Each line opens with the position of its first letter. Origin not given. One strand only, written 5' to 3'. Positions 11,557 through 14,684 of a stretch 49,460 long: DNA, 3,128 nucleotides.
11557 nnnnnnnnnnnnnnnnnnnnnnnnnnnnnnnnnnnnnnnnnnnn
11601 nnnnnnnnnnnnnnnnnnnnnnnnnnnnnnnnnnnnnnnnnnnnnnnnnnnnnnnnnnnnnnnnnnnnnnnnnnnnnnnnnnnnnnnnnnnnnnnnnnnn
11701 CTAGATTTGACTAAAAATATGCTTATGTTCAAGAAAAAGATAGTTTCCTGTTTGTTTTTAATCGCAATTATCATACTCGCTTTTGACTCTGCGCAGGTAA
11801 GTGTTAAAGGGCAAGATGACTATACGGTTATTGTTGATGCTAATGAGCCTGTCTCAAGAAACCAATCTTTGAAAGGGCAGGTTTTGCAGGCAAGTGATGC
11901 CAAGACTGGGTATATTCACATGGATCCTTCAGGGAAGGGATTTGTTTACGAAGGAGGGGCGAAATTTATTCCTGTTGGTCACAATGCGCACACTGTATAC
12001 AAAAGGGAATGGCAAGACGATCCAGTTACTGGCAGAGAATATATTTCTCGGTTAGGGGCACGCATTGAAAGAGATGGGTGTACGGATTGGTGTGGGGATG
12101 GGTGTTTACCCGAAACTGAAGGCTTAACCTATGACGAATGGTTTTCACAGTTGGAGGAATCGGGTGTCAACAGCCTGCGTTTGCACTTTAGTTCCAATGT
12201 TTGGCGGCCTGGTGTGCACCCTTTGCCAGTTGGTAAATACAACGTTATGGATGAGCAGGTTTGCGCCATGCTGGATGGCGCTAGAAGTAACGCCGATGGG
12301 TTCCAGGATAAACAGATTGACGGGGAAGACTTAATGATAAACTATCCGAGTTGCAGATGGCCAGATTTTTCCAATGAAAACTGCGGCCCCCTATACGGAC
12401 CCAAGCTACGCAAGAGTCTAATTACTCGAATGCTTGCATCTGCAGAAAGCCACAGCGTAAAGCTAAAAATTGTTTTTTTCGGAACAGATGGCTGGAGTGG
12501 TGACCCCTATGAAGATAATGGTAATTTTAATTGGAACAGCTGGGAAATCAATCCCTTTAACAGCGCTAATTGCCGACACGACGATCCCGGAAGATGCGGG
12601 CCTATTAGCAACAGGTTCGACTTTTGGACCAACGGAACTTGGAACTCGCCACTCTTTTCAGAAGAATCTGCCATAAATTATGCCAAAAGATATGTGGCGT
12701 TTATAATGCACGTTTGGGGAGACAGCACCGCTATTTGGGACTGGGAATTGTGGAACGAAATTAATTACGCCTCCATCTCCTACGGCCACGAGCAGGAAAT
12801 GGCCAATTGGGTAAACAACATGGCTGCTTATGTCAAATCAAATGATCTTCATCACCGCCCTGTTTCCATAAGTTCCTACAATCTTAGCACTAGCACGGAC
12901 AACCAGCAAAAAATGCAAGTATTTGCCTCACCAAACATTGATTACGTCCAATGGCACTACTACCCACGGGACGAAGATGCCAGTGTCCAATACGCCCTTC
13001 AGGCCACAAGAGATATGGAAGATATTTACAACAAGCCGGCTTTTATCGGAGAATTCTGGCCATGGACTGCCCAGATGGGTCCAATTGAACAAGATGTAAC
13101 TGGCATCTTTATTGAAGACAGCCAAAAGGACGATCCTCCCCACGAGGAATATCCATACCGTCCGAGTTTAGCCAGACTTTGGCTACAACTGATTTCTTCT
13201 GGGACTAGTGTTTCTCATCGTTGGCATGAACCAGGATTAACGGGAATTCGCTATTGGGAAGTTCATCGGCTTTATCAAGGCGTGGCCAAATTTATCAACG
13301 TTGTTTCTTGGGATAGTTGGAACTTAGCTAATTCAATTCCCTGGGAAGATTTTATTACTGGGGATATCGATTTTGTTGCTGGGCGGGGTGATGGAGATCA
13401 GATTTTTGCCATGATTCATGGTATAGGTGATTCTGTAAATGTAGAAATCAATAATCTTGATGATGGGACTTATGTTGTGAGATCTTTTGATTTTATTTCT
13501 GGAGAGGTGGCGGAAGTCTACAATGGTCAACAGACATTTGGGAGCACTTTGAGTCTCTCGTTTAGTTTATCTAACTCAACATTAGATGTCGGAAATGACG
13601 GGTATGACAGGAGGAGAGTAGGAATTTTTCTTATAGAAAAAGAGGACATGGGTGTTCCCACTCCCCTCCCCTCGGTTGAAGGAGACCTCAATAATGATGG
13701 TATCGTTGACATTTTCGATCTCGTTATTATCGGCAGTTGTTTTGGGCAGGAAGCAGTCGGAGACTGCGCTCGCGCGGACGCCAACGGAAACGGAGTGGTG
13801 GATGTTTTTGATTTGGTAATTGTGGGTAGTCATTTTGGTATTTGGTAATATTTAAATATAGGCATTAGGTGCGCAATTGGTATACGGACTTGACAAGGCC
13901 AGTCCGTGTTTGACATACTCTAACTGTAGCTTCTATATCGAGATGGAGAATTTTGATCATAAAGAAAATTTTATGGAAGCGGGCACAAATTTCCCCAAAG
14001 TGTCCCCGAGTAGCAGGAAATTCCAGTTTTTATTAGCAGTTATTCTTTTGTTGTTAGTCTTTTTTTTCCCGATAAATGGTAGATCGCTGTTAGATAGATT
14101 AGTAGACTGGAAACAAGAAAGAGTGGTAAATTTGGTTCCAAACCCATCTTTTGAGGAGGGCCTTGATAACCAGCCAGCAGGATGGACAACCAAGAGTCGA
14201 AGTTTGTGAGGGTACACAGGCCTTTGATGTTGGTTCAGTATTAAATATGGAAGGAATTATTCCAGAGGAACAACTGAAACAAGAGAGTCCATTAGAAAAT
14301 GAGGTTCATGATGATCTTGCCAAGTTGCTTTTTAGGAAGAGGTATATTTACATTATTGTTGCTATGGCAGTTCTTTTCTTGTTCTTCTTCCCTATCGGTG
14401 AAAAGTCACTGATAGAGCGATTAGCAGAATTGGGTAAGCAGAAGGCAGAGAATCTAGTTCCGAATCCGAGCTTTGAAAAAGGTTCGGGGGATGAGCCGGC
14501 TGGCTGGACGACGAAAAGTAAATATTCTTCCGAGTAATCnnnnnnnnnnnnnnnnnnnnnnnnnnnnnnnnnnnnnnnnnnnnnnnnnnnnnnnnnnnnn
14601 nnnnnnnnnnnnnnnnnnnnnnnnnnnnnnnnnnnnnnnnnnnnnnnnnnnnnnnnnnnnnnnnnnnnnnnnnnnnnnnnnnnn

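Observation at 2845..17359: Compact cellulosome-like cohesin-dockerin system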

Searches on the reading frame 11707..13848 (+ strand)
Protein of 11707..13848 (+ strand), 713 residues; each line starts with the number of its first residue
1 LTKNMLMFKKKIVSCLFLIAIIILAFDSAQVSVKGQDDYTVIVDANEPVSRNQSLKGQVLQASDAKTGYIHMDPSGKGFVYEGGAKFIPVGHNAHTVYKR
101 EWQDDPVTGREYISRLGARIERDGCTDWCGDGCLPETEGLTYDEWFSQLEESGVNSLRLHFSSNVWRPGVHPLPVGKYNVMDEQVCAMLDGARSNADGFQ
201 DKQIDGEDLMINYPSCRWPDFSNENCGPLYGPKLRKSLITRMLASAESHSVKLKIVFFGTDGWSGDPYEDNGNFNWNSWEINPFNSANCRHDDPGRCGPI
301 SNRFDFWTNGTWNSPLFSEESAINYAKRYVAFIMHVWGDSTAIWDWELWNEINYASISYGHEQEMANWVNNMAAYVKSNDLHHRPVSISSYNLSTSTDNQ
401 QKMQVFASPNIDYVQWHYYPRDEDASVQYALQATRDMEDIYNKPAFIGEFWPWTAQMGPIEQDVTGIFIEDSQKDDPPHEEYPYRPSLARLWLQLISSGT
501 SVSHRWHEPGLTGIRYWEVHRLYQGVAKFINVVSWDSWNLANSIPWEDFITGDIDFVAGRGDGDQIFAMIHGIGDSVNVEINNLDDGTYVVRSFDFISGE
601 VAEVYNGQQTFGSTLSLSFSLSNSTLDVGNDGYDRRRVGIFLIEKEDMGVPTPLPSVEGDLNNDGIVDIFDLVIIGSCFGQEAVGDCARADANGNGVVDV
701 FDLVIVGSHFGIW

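Call 4: search_protein_families(library=pfam, proteins=[window:11707-13848:+], max_evalue=0.1)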
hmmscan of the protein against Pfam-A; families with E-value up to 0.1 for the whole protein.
window:11707-13848:+ (713 aa): 1 family
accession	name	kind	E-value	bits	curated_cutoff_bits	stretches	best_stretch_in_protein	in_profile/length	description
PF00404.24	Dockerin_1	-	6.3e-06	26.7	22.9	1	659-706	2-52/57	Dockerin type I domain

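Call 16: search_solved_structures(query=window:11707-13848:+, max_evalue=1)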
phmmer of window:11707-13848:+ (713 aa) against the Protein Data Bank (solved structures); distinct sequences matched with E-value up to 1: 16.
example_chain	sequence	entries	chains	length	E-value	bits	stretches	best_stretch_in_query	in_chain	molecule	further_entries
9gmj_A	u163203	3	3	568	2.4e-07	32.5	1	297-451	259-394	DUF5060 domain-containing protein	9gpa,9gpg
9gpc_A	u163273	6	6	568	6.2e-07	31.1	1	297-451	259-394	DUF5060 domain-containing protein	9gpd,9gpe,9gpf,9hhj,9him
2y3n_B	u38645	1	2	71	4.9e-06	28.1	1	657-711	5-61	CELLULOSOMAL FAMILY-48 PROCESSIVE GLYCOSIDE HYDROLASE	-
1uuq_A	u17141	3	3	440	6.1e-06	27.8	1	337-421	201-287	MANNOSYL-OLIGOSACCHARIDE GLUCOSIDASE | MAN5A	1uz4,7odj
5lxv_B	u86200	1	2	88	0.00068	21.1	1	654-705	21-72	Carbohydrate-binding protein WP_009985128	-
8x39_A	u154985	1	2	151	0.0064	17.8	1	658-708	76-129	Serine protease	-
8x3a_A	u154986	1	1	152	0.0066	17.8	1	658-708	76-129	Serine protease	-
2b59_B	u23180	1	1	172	0.02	16.2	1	622-711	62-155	Cellulosomal scaffolding protein A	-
9m20_A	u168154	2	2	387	0.026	15.8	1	336-402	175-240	mannan endo-1,4-beta-mannosidase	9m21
5k39_B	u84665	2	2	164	0.067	14.5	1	623-711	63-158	Dockerin module from a protein of unknown function | Ig domain protein group 2 domain protein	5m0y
3kcp_A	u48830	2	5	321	0.073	14.4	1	622-711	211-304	Cellulosomal-scaffolding protein A | Cellulosome anchoring protein cohesin region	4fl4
5vcl_A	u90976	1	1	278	0.08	14.2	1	345-462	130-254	H2-T23 protein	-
5g5d_B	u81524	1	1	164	0.15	13.3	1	622-711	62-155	CELLULOSOMAL-SCAFFOLDING PROTEIN A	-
6kg9_A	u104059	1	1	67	0.16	13.3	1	656-704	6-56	And cellulose-binding endoglucanase family 9 CelL ortholog dockerin domain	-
6kgc_B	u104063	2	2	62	0.25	12.6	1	657-704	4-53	And cellulose-binding endoglucanase family 9 CelL ortholog dockerin domain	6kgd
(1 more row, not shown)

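Call 93: search_protein_families(library=ncbifam, proteins=[window:11707-13848:+], max_evalue=0.01)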
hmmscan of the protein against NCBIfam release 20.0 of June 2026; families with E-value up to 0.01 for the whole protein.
window:11707-13848:+ (713 aa): 0 families

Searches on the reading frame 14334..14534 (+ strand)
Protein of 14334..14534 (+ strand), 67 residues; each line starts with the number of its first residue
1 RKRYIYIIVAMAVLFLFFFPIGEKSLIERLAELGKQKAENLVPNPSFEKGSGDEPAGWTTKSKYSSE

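Call 76: find_related_loci(query=A4, collection=metagenome_contigs, flank=8000)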
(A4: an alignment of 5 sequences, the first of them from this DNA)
Query A4 (67 aa) in metagenome_contigs; peptide patterns used: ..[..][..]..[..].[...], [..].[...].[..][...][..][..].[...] (x = any residue, [..] = any of these).
321 stretches matched a pattern; 31 encode a relative of the query (tblastn E <= 1e-3); 31 distinct loci.
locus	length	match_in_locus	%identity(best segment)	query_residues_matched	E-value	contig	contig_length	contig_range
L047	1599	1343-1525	67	1-61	4e-24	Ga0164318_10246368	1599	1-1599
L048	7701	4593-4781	46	1-63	3e-18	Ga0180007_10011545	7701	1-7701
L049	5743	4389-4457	65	40-62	3e-9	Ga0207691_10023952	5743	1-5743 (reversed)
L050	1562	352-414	76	38-58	4e-8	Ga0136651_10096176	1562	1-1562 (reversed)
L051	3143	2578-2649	63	39-62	7e-8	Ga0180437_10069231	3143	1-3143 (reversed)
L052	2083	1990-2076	57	30-59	2e-7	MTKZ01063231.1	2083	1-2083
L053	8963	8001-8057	74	40-58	2e-7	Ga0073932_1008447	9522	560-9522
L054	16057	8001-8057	74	40-58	2e-7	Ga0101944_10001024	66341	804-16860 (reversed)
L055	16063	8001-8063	62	40-60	8e-7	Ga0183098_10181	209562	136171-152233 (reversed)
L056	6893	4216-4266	76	43-59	1e-6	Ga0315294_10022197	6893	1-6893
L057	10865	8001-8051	76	42-58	1e-6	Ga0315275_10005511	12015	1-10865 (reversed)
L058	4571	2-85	61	40-67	1e-6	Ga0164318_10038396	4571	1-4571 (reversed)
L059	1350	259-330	63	40-63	1e-6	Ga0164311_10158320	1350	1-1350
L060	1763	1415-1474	67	38-58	7e-6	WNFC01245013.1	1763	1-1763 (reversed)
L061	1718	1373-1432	67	38-58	7e-6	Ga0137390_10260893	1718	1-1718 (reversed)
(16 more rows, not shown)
